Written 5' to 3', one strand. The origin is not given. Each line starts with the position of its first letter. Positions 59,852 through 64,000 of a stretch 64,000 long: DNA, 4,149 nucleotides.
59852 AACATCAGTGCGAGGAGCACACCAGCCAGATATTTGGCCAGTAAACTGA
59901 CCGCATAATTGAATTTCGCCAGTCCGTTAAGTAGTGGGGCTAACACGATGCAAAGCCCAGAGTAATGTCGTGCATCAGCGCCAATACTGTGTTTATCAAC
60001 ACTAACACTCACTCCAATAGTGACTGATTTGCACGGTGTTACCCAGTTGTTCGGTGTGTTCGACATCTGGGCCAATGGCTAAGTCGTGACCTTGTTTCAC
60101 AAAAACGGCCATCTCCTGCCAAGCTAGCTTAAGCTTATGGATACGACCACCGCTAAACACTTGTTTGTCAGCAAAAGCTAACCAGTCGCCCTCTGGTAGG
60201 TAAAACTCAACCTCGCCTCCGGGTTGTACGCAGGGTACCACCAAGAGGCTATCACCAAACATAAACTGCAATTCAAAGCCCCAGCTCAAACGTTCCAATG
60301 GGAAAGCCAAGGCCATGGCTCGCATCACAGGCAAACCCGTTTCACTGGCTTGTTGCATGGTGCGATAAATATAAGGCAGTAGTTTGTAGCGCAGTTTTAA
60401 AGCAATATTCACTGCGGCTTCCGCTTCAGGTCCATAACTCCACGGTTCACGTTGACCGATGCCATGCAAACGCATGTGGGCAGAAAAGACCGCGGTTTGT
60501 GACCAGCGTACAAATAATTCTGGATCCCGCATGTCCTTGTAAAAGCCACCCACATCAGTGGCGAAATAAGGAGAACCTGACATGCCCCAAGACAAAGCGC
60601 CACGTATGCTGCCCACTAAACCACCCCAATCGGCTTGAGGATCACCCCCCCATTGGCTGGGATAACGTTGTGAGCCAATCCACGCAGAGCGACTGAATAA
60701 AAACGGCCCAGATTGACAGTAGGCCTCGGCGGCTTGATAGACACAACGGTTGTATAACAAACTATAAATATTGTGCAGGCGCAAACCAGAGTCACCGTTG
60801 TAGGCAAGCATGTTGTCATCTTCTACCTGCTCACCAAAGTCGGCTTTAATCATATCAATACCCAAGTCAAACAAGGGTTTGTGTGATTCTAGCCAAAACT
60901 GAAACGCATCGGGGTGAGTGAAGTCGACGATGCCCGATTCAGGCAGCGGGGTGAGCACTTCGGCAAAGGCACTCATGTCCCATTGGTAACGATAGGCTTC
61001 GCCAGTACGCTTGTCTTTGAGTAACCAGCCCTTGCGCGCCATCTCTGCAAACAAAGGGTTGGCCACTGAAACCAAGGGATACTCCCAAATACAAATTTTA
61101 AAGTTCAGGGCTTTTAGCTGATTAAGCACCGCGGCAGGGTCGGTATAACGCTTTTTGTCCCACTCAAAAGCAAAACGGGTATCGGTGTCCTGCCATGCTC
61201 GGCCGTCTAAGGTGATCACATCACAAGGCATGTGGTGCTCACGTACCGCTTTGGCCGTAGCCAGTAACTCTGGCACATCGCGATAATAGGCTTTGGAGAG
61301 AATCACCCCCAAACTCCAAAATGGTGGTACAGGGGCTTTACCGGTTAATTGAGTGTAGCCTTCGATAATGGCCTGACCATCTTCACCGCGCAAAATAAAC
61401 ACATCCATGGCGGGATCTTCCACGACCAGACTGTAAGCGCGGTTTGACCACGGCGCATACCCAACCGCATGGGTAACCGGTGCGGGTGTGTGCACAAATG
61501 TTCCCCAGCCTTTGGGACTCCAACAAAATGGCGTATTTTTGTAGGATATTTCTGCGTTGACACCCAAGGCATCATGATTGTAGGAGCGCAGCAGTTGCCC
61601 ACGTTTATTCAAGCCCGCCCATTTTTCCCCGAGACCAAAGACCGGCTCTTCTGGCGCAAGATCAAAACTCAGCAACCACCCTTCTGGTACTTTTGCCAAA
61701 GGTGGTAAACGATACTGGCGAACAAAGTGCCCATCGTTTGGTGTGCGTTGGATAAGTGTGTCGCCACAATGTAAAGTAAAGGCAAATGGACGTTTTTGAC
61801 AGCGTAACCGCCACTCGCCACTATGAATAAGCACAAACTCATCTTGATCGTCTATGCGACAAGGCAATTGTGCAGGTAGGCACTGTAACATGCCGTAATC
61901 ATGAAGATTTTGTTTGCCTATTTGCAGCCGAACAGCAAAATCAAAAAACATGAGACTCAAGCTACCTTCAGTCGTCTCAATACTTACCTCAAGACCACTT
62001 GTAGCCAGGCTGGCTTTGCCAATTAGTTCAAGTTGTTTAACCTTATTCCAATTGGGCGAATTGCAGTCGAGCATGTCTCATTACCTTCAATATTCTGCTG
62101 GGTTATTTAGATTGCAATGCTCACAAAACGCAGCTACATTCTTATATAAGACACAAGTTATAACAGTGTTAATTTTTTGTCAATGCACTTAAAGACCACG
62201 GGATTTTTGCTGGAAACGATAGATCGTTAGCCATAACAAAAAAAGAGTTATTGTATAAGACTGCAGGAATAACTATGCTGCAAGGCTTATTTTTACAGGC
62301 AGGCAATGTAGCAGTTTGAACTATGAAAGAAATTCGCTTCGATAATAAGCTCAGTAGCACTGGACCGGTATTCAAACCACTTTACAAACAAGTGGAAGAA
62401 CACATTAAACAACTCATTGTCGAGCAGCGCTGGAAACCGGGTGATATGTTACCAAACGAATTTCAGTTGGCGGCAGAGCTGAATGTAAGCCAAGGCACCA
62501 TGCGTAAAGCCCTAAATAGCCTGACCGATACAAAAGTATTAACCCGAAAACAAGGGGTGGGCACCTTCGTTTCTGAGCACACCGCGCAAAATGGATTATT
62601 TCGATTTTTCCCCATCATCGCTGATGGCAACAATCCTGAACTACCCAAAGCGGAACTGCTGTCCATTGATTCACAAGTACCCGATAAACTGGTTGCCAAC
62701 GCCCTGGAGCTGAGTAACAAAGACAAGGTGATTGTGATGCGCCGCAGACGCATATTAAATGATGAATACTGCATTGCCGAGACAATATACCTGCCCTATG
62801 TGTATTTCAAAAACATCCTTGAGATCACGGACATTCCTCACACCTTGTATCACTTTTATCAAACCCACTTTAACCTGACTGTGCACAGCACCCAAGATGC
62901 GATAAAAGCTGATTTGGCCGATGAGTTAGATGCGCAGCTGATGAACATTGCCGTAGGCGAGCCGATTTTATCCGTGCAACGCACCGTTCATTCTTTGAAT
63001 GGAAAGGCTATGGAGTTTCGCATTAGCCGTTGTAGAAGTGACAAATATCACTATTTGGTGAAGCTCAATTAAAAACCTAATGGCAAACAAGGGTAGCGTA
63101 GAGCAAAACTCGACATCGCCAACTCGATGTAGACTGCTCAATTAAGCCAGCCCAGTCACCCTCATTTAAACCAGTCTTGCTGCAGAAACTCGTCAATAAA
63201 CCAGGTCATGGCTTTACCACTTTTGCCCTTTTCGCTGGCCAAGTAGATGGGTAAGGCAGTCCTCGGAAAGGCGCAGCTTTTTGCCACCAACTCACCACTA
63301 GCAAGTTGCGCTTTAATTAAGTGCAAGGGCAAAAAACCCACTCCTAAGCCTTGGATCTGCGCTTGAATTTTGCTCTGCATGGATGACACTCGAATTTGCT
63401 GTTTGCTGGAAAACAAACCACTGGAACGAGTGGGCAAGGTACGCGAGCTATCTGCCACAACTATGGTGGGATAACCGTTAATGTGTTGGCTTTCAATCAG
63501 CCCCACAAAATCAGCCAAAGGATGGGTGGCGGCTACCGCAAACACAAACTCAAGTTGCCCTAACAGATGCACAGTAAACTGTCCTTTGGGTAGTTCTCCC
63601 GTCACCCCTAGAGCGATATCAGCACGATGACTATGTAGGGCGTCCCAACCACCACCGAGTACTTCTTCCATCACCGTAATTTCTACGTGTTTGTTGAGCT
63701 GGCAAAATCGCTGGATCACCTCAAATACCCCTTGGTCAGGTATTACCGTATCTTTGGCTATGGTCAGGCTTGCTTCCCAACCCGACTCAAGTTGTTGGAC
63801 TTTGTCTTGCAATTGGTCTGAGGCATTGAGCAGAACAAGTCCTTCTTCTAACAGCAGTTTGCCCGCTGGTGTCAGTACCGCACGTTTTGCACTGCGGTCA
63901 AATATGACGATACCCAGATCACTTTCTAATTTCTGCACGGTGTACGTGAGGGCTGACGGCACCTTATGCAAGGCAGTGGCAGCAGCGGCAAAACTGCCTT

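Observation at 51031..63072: Candidate co-regulated glycoside/organosulfonate utilisation locus (AKR, Fe/2OG dioxygenase, YeiH exporter, TonB receptor, GH31-TRAP, GntR)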

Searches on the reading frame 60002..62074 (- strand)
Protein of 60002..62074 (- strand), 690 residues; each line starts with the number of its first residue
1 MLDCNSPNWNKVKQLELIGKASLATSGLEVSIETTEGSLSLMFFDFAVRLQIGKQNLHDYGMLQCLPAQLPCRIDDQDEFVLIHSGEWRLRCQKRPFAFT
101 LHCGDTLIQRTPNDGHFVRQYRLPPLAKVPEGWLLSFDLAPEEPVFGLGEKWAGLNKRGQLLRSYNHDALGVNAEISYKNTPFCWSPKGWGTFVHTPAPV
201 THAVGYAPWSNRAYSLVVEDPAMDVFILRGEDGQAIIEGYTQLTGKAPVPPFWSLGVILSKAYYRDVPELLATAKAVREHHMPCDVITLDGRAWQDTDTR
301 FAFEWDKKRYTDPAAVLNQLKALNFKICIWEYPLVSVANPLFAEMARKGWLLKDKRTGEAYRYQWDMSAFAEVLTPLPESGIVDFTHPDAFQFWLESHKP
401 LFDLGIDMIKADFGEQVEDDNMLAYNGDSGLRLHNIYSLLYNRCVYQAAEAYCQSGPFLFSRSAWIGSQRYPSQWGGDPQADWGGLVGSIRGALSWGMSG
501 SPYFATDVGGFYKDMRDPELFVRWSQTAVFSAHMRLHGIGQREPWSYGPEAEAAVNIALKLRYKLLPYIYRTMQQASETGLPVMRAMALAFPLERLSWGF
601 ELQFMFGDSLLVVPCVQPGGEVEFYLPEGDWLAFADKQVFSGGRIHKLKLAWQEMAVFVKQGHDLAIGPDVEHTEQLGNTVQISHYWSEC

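Call 3: search_protein_families(library=pfam, proteins=[window:60002-62074:-])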
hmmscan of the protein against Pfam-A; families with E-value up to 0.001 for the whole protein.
window:60002-62074:- (690 aa): 3 families
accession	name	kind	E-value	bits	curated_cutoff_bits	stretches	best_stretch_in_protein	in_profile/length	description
PF01055.32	Glyco_hydro_31_2nd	-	5.6e-84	282.7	23.5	1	248-571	2-327/328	Glycosyl hydrolases family 31 TIM-barrel domain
PF21365.3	Glyco_hydro_31_3rd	-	2.4e-18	66.8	24.4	1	580-663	1-85/87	Glycosyl hydrolase family 31 C-terminal domain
PF13802.12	Gal_mutarotas_2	-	1.9e-16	61.3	27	1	73-201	42-182/184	Glycosyl hydrolase 31 N-terminal galactose mutarotase-like domain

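Call 4: search_protein_families(library=ncbifam, proteins=[window:60002-62074:-])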
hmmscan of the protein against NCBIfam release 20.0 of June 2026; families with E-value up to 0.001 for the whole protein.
window:60002-62074:- (690 aa): 3 families
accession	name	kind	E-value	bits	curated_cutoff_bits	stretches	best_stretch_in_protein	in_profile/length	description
NF007940.0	PRK10658.1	equivalog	5e-124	415.4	606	1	72-675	92-678/771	alpha-xylosidase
NF040948.1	alpha_gluc_MalA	equivalog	7.2e-62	209.5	800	2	432-663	368-604/627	alpha-glucosidase MalA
NF007746.0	PRK10426.1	equivalog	5.7e-56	190.2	553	1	224-663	224-668/683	alpha-glucosidase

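Call 13: search_solved_structures(query=window:60002-62074:-, show_alignments=0, max_evalue=1e-20)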
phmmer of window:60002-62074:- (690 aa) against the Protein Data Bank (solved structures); distinct sequences matched with E-value up to 1e-20: 65 (the best 60 are shown).
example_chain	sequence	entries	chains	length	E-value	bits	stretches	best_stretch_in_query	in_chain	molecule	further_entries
5f7c_A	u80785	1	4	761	1e-97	331.2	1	133-676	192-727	Alpha-glucosidase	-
8t7z_A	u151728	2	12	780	1.3e-97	330.9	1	129-670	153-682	Alpha-glucosidase yicI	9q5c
1we5_A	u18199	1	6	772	2.9e-95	323.1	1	137-673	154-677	Putative family 31 glucosidase yicI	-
2f2h_A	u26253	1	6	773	3e-95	323.1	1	137-673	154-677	Putative family 31 glucosidase yicI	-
1xsi_A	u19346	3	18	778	3e-95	323.1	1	137-673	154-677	Putative family 31 glucosidase yicI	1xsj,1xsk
6jr6_A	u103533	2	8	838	1.7e-72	247.9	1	140-672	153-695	Candidate alpha-glycosidase Glycoside hydrolase family 31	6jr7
6jr8_A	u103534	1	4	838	1.7e-71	244.6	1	140-672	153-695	Candidate alpha-glycosidase Glycoside hydrolase family 31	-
9kz6_A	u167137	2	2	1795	4.9e-59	203.4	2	432-634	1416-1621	Maltase-glucoamylase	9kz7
4b9y_A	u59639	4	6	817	2.6e-55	191.1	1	32-688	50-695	ALPHA-GLUCOSIDASE, PUTATIVE, ADG31B | Oligosaccharide 4-alpha-D-glucosyltransferase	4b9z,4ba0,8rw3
5i23_A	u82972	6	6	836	2.6e-55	191.1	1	32-688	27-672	Oligosaccharide 4-alpha-D-glucosyltransferase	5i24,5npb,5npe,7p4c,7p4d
5npc_A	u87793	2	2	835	1.1e-54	189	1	32-688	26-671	Oligosaccharide 4-alpha-D-glucosyltransferase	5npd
5zn6_A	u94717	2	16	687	2e-51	178.3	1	136-541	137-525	Alpha-xylosidase MeXyl31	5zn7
7kbj_A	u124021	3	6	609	3.4e-49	170.9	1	219-658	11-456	Neutral alpha-glucosidase AB Trypsin-cleaved Fragment #3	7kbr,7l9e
5f0e_A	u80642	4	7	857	6.8e-49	169.9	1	219-658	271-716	Neutral alpha-glucosidase AB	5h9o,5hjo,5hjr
5ief_A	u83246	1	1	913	7.2e-49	169.8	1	219-658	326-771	Neutral alpha-glucosidase AB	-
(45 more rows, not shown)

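Call 32: find_homologous_proteins(query=window:60002-62074:-, max_evalue=1e-30)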
Query window:60002-62074:- (690 aa): 2031 proteins with E <= 1e-30 among 8000 candidates; the best 120 are listed.
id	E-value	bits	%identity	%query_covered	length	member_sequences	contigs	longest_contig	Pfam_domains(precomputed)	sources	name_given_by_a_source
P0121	0.0e+0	1648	100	100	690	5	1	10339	PF21365.4,PF13802.13,PF01055.33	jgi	-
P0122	0.0e+0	1563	94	100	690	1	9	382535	PF21365.4,PF13802.13,PF01055.33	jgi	jgi:alpha-D-xyloside xylohydrolase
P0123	0.0e+0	1383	83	100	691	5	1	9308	PF21365.4,PF13802.13,PF01055.33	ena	-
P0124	0.0e+0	1379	83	100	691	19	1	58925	PF21365.4,PF13802.13,PF01055.33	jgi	jgi:alpha-D-xyloside xylohydrolase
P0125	0.0e+0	1355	82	100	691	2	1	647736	PF21365.4,PF13802.13,PF01055.33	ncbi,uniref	ncbi:glycoside hydrolase family 31 protein [Flavobacterium sp. W21_SRS_FM6]|uniref:glycoside hydrola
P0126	0.0e+0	1237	75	99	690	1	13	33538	PF21365.4,PF13802.13,PF01055.33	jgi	jgi:alpha-D-xyloside xylohydrolase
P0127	0.0e+0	1237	75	99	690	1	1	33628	PF21365.4,PF13802.13,PF01055.33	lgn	-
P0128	0.0e+0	1205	73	99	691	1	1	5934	PF21365.4,PF13802.13,PF01055.33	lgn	-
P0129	0.0e+0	1203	73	99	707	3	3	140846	PF21365.4,PF13802.13,PF01055.33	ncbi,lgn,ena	-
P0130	0.0e+0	1200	73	99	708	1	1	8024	PF21365.4,PF13802.13,PF01055.33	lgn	-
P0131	0.0e+0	1196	73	99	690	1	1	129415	PF21365.4,PF13802.13,PF01055.33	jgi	jgi:alpha-D-xyloside xylohydrolase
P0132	0.0e+0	1194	73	99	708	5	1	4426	PF21365.4,PF13802.13,PF01055.33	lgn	-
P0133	0.0e+0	1193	73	99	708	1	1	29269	PF21365.4,PF13802.13,PF01055.33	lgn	-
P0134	0.0e+0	1189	72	99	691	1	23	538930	PF21365.4,PF13802.13,PF01055.33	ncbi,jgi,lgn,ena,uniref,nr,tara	ncbi:glycoside hydrolase family 31 protein [Paraglaciecola polaris]|uniref:Uncharacterized protein n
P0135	0.0e+0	1187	72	99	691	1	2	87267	PF21365.4,PF13802.13,PF01055.33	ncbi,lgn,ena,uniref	ncbi:MAG: TIM-barrel domain-containing protein [Paraglaciecola polaris]|uniref:glycoside hydrolase f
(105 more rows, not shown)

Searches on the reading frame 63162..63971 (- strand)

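Call 3: search_protein_families(library=pfam, proteins=[window:63162-63971:-])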
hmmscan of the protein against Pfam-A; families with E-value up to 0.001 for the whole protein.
window:63162-63971:- (269 aa): 2 families
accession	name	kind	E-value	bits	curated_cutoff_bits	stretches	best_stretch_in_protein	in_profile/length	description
PF03466.25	LysR_substrate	-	1.4e-25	90.3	28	1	65-265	4-207/209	LysR substrate binding domain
PF00126.33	HTH_1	-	4.9e-07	30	26.6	1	2-38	24-60/60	Bacterial regulatory helix-turn-helix protein, lysR family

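Call 4: search_protein_families(library=ncbifam, proteins=[window:63162-63971:-])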
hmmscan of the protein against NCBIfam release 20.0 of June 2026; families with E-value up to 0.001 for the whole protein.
window:63162-63971:- (269 aa): 44 families (the best 25 are shown)
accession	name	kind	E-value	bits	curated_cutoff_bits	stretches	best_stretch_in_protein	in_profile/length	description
NF008294.1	PRK11074.1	equivalog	8.2e-59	199.4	345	1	1-262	26-288/300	DNA-binding transcriptional activator PunR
NF007501.0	PRK10094.1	equivalog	8.8e-45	153.2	372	1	2-265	27-292/308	HTH-type transcriptional activator AllS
NF040786.1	LysR_Sec_metab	equivalog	1.1e-14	54.2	250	1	6-248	30-279/298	selenium metabolism-associated LysR family transcriptional regulator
TIGR03339.1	phn_lysR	subfamily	2.8e-14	53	341.1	1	7-221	27-240/279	aminoethylphosphonate catabolism associated LysR family transcriptional regulator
NF052373.1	TransRegAceRAcin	equivalog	3.7e-14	52.8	500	1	2-221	28-243/294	HTH-type transcriptional regulator AceR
NF040889.1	trans_reg_YeiE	equivalog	1.1e-13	51.1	480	1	6-251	32-274/288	DNA-binding transcriptional regulator YeiE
NF007439.0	PRK09986.1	equivalog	1.3e-11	44.5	290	1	8-155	38-186/296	LysR family transcriptional regulator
NF047520.1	trans_act_CidR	equivalog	1.6e-11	43.9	415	1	8-154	32-177/292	cidABC operon transcriptional activator CidR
NF008095.0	PRK10837.1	subfamily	9.8e-11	41.4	281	1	6-259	32-283/290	LysR family transcriptional regulator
NF045775.1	acetoin_reg_AlsR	exception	2.3e-10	40.4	430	1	8-176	32-198/290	acetoin biosynthesis transcriptional regulator AlsR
NF052633.1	LysR_TF_PsrA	exception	5.1e-10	38.8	540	1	6-154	34-181/297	L-proline-binding transcription factor PsrA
NF045990.1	TransRegCbbRRhodb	equivalog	1.6e-09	37.3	450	1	5-231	34-264/304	LysR family regulator CbbR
NF058504.1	TransRegCcpCBac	equivalog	2.4e-09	37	400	1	7-102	31-126/287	transcriptional regulator CcpC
NF008722.0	PRK11716.1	equivalog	2.7e-09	36.5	246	1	1-150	25-174/293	HTH-type transcriptional activator IlvY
TIGR03298.1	argP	subfamily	3.1e-09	36.4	273.55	1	5-230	29-254/292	ArgP/LysG family DNA-binding transcriptional regulator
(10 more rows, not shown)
